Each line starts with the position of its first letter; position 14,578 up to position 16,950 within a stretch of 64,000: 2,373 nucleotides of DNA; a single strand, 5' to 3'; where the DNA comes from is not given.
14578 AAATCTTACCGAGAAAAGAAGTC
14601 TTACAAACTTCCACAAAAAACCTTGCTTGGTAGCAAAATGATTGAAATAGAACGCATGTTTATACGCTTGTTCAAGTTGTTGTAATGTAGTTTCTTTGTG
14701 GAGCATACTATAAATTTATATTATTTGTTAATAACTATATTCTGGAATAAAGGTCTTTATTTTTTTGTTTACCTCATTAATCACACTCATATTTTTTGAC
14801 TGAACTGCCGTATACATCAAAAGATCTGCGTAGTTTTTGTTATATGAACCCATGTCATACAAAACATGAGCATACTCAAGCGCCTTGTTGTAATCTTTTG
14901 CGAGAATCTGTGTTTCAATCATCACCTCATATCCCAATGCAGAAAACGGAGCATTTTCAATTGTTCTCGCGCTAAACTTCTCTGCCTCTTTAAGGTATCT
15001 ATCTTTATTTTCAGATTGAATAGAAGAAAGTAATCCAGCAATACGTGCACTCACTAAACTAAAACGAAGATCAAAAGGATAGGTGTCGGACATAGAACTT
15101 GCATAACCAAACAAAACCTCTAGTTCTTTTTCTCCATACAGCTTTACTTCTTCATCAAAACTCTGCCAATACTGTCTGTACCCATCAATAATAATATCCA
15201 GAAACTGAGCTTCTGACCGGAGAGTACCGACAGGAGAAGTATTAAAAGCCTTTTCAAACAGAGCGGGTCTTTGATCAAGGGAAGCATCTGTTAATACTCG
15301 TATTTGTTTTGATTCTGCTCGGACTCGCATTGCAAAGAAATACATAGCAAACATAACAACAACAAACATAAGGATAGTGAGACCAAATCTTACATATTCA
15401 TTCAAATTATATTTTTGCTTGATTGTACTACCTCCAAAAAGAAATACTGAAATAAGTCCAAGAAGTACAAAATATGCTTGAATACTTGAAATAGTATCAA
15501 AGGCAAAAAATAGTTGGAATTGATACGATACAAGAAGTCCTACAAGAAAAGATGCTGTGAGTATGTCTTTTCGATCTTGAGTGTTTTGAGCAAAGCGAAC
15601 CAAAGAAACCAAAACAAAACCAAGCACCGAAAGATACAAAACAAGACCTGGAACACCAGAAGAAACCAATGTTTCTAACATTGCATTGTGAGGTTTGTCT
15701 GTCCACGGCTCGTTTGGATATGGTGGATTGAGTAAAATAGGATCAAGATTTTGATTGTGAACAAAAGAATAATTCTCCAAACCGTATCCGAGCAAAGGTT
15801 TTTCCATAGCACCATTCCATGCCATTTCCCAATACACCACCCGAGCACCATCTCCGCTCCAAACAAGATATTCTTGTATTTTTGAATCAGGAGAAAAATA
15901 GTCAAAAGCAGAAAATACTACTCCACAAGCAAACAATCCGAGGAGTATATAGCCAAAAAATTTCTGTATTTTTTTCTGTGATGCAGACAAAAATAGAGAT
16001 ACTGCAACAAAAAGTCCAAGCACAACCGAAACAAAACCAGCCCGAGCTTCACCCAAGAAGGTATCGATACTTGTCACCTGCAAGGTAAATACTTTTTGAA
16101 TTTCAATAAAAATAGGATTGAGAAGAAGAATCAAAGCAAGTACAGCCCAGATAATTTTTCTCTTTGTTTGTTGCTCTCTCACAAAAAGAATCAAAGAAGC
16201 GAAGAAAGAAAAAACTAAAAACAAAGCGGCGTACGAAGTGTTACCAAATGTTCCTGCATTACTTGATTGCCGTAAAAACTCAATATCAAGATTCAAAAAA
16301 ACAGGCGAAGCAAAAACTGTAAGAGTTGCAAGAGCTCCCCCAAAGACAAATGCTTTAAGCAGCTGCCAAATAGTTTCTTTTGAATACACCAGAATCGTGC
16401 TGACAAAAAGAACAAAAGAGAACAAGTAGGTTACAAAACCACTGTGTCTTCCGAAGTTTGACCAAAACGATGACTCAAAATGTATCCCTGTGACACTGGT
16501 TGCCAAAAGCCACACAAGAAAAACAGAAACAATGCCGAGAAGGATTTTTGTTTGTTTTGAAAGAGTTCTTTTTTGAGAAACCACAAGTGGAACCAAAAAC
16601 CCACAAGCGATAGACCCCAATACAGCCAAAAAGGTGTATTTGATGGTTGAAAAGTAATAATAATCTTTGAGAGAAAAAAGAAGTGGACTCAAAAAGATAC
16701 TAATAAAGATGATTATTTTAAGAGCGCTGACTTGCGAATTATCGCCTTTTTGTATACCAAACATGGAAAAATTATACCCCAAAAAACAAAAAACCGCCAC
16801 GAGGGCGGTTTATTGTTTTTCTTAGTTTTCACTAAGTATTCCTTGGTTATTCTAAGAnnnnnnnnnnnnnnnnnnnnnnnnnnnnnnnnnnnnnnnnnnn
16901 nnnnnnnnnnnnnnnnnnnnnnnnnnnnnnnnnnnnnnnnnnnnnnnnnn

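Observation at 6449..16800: Compact surface-glycan locus (Wzx/Wzy_C-type) next to an acidic surface protein: candidate protein O-glycosylation (S-layer-glycan-like) system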

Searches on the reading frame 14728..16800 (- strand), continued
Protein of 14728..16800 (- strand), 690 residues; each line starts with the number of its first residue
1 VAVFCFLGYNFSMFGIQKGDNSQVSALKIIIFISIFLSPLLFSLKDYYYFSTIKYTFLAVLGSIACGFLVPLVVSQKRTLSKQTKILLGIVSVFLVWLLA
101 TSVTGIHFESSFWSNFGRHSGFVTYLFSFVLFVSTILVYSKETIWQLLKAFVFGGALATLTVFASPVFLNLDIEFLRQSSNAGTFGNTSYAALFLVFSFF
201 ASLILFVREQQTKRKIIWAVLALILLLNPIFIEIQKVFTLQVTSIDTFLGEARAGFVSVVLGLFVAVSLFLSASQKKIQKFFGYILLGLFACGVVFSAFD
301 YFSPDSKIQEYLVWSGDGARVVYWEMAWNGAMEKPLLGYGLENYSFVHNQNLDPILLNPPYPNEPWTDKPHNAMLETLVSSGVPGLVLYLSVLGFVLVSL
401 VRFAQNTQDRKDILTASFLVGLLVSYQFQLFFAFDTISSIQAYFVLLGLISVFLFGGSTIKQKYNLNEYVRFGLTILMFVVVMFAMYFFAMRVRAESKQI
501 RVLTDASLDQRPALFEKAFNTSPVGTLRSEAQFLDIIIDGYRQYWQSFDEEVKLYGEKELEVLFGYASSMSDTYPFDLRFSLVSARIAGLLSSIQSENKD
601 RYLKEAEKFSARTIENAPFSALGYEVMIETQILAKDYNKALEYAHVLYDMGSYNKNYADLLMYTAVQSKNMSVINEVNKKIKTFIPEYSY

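Call 31: fold_search(model_id=the predicted structure, library=pdb)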
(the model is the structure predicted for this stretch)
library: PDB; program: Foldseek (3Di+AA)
matches with E <= 10: 1120; with E <= 0.001: 1
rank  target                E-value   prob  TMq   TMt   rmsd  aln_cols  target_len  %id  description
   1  7tpg_B                3.8e-06  1.00  0.39  0.60   7.6       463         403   13  Single-Particle Cryo-EM Structure of the WaaL O-antigen ligase in its ligand bound state (released 2022-04-06)
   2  7rdr_A                4.8e-03  0.92  0.12  0.17  24.8       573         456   10  Circular tandem repeat protein with novel repeat topology and enhanced subunit contact surfaces (released 2021-09-01)
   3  8qxd_N                5.9e-03  0.72  0.12  0.10  30.0       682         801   11  Cryo-EM structure of the cross-exon pre-B complex (released 2024-05-22)
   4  8chy                  6.9e-03  1.00  0.16  0.36  12.2       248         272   14  Crystal structure of an 8-repeat consensus TPR superhelix with Zinc. (released 2024-02-21)
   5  7kdt_A                7.8e-03  0.99  0.19  0.26  26.6       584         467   11  Human Tom70 in complex with SARS CoV2 Orf9b (released 2020-10-21)
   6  8b21_B                8.1e-03  0.28  0.10  0.10  25.9       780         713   13  Time-resolved structure of K+-dependent Na+-PPase from Thermotoga maritima 0-60-seconds post reaction initiation with  (released 2024-01-17)
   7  3fp2_A                9.5e-03  0.72  0.15  0.18  34.2       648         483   12  Crystal structure of Tom71 complexed with Hsp82 C-terminal fragment (released 2009-07-28)
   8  7rqf_A                9.5e-03  0.63  0.12  0.14  28.0       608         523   11  Crystal Structure of LbcA (lipoprotein binding partner of CtpA) of Pseudomonas aeruginosa (released 2022-04-27)
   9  5g04_Y                9.9e-03  0.99  0.21  0.27  24.5       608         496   10  Structure of the human APC-Cdc20-Hsl1 complex (released 2016-05-25)
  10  3lca_A                1.0e-02  0.95  0.18  0.23  28.0       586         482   10  Structure of Tom71 complexed with Hsp70 Ssa1 C terminal tail indicating conformational plasticity (released 2010-12-22)
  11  7obi_B                1.1e-02  1.00  0.16  0.67   4.6       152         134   15  Consensus tetratricopeptide repeat protein type RV4 (released 2022-02-23)
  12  8r0a_N                1.4e-02  0.54  0.12  0.11  32.9       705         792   11  Cryo-EM structure of the cross-exon pre-B+5'ss complex (released 2024-05-22)
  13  9pkq_A                1.4e-02  0.97  0.20  0.26  29.3       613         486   10  Structure of the cytoplasmic domain of unliganded human Tom70, open and closed conformations (released 2026-03-18)
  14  9g8j_B                1.5e-02  0.23  0.11  0.11  27.4       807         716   12  Structure of K+-dependent Na+-PPase from Thermotoga maritima in complex with zoledronate (released 2025-06-04)
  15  7dhg_C                1.6e-02  0.97  0.19  0.26  27.1       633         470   10  Crystal structure of SARS-CoV-2 Orf9b complex with human TOM70 (released 2021-05-12)
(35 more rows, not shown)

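Call 43: search_protein_families(library=pfam, proteins=[L001:13847-15415:+, L003:7948-9954:+, L005:12034-14154:+], max_evalue=5)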
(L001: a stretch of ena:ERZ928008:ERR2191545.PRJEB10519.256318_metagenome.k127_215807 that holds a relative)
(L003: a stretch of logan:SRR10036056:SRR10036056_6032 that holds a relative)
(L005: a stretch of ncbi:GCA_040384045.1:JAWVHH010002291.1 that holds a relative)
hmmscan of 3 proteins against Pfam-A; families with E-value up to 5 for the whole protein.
L001:13847-15415:+ (522 aa): 1 family
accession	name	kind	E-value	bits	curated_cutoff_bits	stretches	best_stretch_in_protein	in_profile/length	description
PF05050.19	Methyltransf_21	-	3.3e-21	76.6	22.7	1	26-200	1-171/173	Methyltransferase FkbM domain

L003:7948-9954:+ (668 aa): 7 families
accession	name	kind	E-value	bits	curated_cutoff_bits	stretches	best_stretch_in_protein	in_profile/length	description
PF04932.20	Wzy_C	-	1.6e-16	60.8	31.7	1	241-384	5-148/149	O-Antigen ligase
PF07719.23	TPR_2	-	0.00052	20.4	27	1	609-639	4-34/34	Tetratricopeptide repeat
PF13424.12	TPR_12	-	0.014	16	30.1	1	608-636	47-75/77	Tetratricopeptide repeat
PF13181.12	TPR_8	-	0.074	13.7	25.7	1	609-639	4-34/34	Tetratricopeptide repeat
PF00515.34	TPR_1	-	0.13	12.5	27.8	1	615-639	10-34/34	Tetratricopeptide repeat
PF13374.12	TPR_10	-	0.15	12.6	27.5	1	612-635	8-31/42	Tetratricopeptide repeat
PF13428.12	TPR_14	-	0.44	11.8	23.5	1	609-648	4-43/44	Tetratricopeptide repeat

L005:12034-14154:+ (706 aa): 6 families
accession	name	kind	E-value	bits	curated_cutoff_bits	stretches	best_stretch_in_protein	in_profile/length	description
PF04932.20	Wzy_C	-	9.4e-14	51.9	31.7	1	198-365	2-149/149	O-Antigen ligase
PF25064.1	ARM_TT21_5th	-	0.0019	18.9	27.8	1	515-596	18-95/117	TT21 fifth ARM repeats domain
PF07719.23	TPR_2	-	0.0031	18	27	1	575-598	3-26/34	Tetratricopeptide repeat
PF14559.12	TPR_19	-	0.0034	18.1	25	1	559-600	11-52/68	Tetratricopeptide repeat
PF13181.12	TPR_8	-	2.3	9.1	25.7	0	610-641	4-33/34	Tetratricopeptide repeat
PF13786.12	DUF4179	-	2.5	9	30.1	1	241-287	4-51/94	Domain of unknown function (DUF4179)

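Call 84: find_related_loci(query=A8, collection=metagenome_contigs, flank=8000)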
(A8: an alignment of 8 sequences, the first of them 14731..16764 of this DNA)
Query A8 (678 aa) in metagenome_contigs; peptide patterns used: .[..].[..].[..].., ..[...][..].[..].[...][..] (x = any residue, [..] = any of these).
560 stretches matched a pattern; 4 encode a relative of the query (tblastn E <= 1e-3); 4 distinct loci.
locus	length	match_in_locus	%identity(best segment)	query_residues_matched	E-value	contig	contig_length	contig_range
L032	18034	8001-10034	97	1-678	0e+0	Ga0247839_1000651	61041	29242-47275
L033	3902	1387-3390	37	1-678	5e-158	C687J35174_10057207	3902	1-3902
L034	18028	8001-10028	39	1-678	2e-160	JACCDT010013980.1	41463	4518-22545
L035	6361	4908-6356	39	1-493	7e-108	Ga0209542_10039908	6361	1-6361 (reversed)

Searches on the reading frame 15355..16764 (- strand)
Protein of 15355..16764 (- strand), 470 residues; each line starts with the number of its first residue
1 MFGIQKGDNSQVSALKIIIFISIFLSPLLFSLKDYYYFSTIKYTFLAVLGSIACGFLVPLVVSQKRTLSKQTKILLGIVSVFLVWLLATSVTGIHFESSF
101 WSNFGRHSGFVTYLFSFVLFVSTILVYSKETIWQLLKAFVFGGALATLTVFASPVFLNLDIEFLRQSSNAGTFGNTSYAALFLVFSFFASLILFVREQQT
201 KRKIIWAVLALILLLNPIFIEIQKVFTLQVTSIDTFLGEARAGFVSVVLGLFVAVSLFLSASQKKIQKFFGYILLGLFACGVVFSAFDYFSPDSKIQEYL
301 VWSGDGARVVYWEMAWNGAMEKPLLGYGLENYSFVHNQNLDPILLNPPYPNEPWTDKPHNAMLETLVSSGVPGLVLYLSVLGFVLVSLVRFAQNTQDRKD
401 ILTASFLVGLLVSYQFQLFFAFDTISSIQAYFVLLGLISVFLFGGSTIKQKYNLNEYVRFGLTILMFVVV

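Call 21: search_solved_structures(query=window:15355-16764:-, max_evalue=10, show_alignments=4)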
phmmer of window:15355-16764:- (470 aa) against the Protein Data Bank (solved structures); distinct sequences matched with E-value up to 10: 0.

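Call 51: search_solved_structures(query=A4, max_evalue=1, show_alignments=2)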
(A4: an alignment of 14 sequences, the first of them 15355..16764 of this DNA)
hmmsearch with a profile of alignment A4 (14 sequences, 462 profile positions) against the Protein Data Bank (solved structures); distinct sequences matched with E-value up to 1: 2.
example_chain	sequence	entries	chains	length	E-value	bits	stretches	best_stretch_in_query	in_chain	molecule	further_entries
7tpg_B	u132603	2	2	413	5.3e-08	35.4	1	224-386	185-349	Putative cell surface polysaccharide polymerase/ligase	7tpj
9rmk_A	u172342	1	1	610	0.00013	24.2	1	225-382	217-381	Oligosaccharyltransferase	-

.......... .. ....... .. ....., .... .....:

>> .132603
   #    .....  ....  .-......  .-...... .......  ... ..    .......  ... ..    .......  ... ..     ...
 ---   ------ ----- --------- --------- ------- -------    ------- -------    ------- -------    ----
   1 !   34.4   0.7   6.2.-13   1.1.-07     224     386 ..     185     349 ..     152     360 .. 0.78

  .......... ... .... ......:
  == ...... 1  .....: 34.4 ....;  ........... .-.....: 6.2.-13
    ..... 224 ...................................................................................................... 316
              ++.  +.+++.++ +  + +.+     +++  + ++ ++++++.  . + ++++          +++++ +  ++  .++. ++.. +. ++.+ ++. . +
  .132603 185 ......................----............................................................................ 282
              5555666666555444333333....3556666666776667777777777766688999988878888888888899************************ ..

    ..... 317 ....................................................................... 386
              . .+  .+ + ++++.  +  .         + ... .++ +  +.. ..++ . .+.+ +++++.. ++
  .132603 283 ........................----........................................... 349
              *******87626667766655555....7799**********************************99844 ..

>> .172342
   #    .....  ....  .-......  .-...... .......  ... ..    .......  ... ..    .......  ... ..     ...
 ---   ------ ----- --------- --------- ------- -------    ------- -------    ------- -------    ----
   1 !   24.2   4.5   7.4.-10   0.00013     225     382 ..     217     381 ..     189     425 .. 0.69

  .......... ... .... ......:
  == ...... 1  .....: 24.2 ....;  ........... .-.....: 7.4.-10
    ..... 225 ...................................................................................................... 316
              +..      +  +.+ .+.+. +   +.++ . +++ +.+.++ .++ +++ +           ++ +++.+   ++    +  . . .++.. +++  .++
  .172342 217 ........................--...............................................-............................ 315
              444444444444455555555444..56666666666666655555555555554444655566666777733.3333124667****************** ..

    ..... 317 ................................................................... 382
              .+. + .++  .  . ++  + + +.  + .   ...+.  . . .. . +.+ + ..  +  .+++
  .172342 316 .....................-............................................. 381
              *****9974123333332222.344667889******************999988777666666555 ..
